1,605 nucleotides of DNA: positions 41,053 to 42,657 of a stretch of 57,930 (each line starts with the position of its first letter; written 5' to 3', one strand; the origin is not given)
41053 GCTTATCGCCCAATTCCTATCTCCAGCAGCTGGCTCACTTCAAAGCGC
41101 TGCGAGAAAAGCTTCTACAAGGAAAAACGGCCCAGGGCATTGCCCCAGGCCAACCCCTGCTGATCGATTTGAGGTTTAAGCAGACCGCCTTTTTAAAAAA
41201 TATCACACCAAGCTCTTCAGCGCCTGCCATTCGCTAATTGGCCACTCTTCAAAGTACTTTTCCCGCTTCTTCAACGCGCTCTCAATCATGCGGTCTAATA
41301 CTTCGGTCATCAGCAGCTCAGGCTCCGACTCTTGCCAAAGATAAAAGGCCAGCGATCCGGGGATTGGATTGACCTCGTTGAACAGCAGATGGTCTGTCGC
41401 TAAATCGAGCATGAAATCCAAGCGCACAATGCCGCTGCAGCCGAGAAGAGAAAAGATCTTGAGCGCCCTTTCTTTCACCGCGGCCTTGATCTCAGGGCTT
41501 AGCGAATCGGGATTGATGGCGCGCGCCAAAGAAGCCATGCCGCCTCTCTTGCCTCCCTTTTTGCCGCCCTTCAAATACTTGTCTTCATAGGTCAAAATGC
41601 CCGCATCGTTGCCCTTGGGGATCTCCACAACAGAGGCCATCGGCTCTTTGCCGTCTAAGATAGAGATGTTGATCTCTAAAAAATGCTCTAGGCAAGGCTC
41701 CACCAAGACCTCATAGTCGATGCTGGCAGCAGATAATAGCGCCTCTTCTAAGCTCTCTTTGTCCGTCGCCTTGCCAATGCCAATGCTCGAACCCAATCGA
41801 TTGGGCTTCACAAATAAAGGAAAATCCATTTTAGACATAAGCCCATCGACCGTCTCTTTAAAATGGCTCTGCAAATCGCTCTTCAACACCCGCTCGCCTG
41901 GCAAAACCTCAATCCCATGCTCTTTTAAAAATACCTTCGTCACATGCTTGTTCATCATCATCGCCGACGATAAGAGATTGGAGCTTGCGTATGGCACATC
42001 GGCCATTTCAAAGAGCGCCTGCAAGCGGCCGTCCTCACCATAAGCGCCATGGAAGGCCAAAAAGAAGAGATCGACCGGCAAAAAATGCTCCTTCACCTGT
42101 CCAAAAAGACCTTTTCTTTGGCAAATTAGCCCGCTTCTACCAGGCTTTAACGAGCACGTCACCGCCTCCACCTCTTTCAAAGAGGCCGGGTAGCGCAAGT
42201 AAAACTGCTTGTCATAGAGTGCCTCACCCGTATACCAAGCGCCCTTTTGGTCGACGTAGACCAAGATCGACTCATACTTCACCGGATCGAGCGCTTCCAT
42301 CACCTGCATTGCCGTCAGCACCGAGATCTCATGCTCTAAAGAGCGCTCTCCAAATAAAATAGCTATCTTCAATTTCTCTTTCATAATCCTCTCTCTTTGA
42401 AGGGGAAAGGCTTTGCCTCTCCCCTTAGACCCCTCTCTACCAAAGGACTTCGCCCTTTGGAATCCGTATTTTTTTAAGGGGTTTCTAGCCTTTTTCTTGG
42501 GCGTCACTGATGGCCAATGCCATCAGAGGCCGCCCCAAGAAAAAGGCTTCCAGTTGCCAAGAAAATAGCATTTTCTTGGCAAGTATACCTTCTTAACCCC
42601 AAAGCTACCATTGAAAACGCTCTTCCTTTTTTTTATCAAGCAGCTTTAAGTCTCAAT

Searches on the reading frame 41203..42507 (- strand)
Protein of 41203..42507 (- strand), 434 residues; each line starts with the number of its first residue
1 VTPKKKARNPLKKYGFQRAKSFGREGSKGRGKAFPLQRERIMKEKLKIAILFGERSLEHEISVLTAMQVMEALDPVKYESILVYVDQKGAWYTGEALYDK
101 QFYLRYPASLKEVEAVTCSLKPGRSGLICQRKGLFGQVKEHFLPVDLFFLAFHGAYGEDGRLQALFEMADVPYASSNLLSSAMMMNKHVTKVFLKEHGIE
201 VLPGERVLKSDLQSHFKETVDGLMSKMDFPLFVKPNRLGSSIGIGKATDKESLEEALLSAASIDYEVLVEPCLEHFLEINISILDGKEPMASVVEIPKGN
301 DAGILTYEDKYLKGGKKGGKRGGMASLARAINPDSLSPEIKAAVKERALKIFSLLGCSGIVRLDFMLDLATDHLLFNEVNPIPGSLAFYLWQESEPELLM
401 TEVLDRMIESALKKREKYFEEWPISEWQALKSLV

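Call 35: search_protein_families(library=ncbifam, proteins=[window:41203-42507:-], max_evalue=0.00001)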
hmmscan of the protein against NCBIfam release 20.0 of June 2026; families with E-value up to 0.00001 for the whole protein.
window:41203-42507:- (434 aa): 30 families (the best 25 are shown)
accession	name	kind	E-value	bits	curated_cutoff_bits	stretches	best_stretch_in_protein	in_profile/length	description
NF002528.0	PRK01966.1-4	subfamily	8.6e-76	255.1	262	1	43-416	2-363/366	D-alanine--D-alanine ligase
TIGR01205.1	D_ala_D_alaTIGR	subfamily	3.3e-68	230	245.65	1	47-411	1-317/318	D-alanine--D-alanine ligase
NF002527.0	PRK01966.1-3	equivalog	1.6e-59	201.8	310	1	45-414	2-331/332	D-alanine--D-alanine ligase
NF002526.0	PRK01966.1-2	equivalog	1.9e-57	194.8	449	1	45-416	3-352/362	D-alanine--D-alanine ligase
NF002525.0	PRK01966.1-1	equivalog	6.8e-56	189.8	457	1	44-416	2-355/364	D-alanine--D-alanine ligase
NF000091.3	D_ala_D_ser_VanG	exception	2.9e-54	184.2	495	1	47-410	2-342/344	D-alanine--D-serine ligase VanG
NF002378.0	PRK01372.1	subfamily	5.3e-49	166.6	243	1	145-388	59-276/305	D-alanine--D-alanine ligase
NF000207.3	D_ala_D_ser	equivalog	5.6e-48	163.8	520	1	47-385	2-311/342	D-alanine--D-serine ligase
NF000206.1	D_ala_D_lac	equivalog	5.9e-46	157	550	1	44-413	2-342/342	D-alanine--(R)-lactate ligase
NF012215.1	D_ala_D_lac_VanD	exception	3.9e-43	148.1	700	1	45-413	3-342/343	D-alanine--(R)-lactate ligase VanD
NF011171.0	PRK14573.1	equivalog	3.8e-42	144.1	1015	1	137-386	519-759/809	bifunctional UDP-N-acetylmuramate--L-alanine ligase/D-alanine--D-alanine ligase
NF000372.1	D_ala_D_lac_VanI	exception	5.7e-40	137.7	700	1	44-411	2-340/341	D-alanine--(R)-lactate ligase VanI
NF000032.1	D_ala_D_ser_VanL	exception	3.6e-39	134.9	750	1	42-385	2-315/349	D-alanine--D-serine ligase VanL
NF011170.0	PRK14572.1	equivalog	6.5e-38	130.7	489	1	45-414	1-348/351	D-alanyl-alanine synthetase A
NF002529.0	PRK01966.1-5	equivalog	2.8e-36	125.2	472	1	148-392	89-319/348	D-alanine--D-alanine ligase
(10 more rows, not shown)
